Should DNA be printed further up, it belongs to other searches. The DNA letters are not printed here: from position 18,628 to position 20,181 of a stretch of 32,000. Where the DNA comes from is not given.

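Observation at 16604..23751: Tight four-gene operon of unassignable proteins (giant protein, degenerate Hsp70-fold, helical protein, two-TM coiled-coil protein)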

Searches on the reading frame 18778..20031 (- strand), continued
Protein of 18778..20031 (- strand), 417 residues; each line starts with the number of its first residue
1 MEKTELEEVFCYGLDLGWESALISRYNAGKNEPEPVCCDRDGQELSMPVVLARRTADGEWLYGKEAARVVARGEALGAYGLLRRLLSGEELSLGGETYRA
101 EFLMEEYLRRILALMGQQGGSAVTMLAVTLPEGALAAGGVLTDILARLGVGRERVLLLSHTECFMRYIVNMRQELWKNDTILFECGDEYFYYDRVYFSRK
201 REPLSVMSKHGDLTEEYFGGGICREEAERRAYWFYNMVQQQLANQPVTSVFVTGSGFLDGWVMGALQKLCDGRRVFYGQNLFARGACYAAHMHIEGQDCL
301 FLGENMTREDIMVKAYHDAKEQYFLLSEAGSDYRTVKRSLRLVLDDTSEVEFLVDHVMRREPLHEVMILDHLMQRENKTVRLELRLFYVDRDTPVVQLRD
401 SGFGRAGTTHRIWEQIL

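Call 69: find_encoding_contigs(protein=P0212, flank=8000, max_places=2)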
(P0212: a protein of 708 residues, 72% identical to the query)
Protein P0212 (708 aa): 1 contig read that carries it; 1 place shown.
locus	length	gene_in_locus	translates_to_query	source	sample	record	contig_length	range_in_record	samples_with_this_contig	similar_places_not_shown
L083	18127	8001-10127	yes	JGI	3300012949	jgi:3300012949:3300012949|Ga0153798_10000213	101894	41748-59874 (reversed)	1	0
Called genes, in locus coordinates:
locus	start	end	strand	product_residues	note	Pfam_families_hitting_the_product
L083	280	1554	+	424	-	PF00709:Adenylsucc_synt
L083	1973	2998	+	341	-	PF04616:Glyco_hydro_43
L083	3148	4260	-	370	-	PF00155:Aminotran_1_2, PF00266:Aminotran_5 (weak)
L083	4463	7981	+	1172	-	PF18984:DUF5717_N, PF18983:DUF5717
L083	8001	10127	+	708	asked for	PF18980:DUF5716_C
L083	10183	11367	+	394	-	-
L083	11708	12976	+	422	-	PF01381:HTH_3, PF12844:HTH_19, PF13443:HTH_26 (weak), PF13560:HTH_31 (weak)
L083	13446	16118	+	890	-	PF00133:tRNA-synt_1, PF09334:tRNA-synt_1g, PF13603:tRNA-synt_1_2, PF09334:tRNA-synt_1g, PF08264:Anticodon_1, PF10458:Val_tRNA-synt_C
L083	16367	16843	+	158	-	PF02142:MGS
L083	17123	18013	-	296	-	PF00126:HTH_1, PF03466:LysR_substrate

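Call 81: search_solved_structures(query=A1, max_evalue=10, show_alignments=1)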
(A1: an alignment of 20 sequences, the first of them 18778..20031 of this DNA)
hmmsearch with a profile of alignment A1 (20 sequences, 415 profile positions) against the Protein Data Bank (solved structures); distinct sequences matched with E-value up to 10: 3.
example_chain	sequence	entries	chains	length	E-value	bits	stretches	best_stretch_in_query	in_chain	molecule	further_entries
5i8l_A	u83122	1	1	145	0.081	14.9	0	307-346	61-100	Lysozyme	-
4rtf_D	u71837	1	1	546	0.19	13.7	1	6-136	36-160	Chaperone protein DnaK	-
6w6e_I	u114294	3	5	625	0.29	13.1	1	7-136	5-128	Chaperone protein DnaK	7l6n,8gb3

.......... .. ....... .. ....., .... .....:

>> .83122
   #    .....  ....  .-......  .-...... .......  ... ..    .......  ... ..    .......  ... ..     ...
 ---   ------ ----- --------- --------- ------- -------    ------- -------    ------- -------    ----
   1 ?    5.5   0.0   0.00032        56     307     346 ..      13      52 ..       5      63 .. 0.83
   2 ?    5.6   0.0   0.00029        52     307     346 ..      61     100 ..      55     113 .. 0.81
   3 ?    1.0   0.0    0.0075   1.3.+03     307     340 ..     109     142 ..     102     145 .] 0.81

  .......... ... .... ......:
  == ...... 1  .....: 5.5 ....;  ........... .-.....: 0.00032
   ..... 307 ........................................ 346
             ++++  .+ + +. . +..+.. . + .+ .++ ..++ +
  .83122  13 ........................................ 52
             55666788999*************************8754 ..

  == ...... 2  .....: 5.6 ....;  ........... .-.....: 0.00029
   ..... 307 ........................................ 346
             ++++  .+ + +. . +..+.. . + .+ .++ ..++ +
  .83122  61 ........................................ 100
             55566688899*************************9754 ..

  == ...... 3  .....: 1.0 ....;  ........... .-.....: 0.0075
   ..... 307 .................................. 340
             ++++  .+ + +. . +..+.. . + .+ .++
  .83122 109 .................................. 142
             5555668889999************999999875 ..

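Call 92: search_protein_families(library=pfam, proteins=[L062:4274-9841:+, L007:5515-6579:+, L007:6594-8138:+, L007:8546-9934:+], max_evalue=0.001)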
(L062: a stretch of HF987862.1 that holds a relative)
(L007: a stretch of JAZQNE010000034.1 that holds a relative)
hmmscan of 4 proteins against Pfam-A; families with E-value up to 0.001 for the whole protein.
L062:4274-9841:+ (1856 aa): 7 families
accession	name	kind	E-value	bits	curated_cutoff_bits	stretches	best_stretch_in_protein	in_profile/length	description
PF13306.12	LRR_5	-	1.2e-56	190.5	27.7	2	288-413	1-125/127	BspA type Leucine rich repeat region (6 copies)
PF09479.16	Flg_new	-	8.8e-15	55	27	1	1690-1756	1-65/65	Listeria-Bacteroides repeat domain (List_Bact_rpt)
PF13620.12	CarboxypepD_reg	-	7.3e-12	45.9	32.3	1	1361-1443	1-81/82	Carboxypeptidase regulatory-like domain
PF13855.12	LRR_8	-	3e-09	36.9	27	0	310-352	13-56/61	Leucine rich repeat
PF13715.12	CarbopepD_reg_2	-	1.5e-06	28.6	32.2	1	1362-1411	1-49/88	CarboxypepD_reg-like domain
PF17210.9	SdrD_B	-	5e-06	27.1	29.7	1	1368-1413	18-65/112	SdrD B-like domain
PF18998.6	Flg_new_2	-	0.00022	21.6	23.6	0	1214-1272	20-70/73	Divergent InlB B-repeat domain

L007:5515-6579:+ (355 aa): 3 families
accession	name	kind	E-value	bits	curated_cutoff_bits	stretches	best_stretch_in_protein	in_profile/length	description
PF13487.12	HD_5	-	2.8e-31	109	27.2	1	181-341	16-170/170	HD domain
PF00072.30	Response_reg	-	1e-24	87.3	30.2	1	9-120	1-110/111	Response regulator receiver domain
PF01966.28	HD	-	1.5e-19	70.8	22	1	175-308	3-114/116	HD domain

L007:6594-8138:+ (515 aa): 2 families
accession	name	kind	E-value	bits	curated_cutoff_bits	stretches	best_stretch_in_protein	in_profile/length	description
PF02518.31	HATPase_c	-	2e-15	57.6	26.4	1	361-497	5-110/111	Histidine kinase-, DNA gyrase B-, and HSP90-like ATPase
PF01627.28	Hpt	-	6.9e-05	23.4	24.6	1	11-99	2-81/84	Hpt domain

L007:8546-9934:+ (463 aa): 1 family
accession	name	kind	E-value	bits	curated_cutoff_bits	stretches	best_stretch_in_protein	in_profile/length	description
PF13200.12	DUF4015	-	1.9e-96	323.3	27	1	130-453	1-311/313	Putative glycosyl hydrolase domain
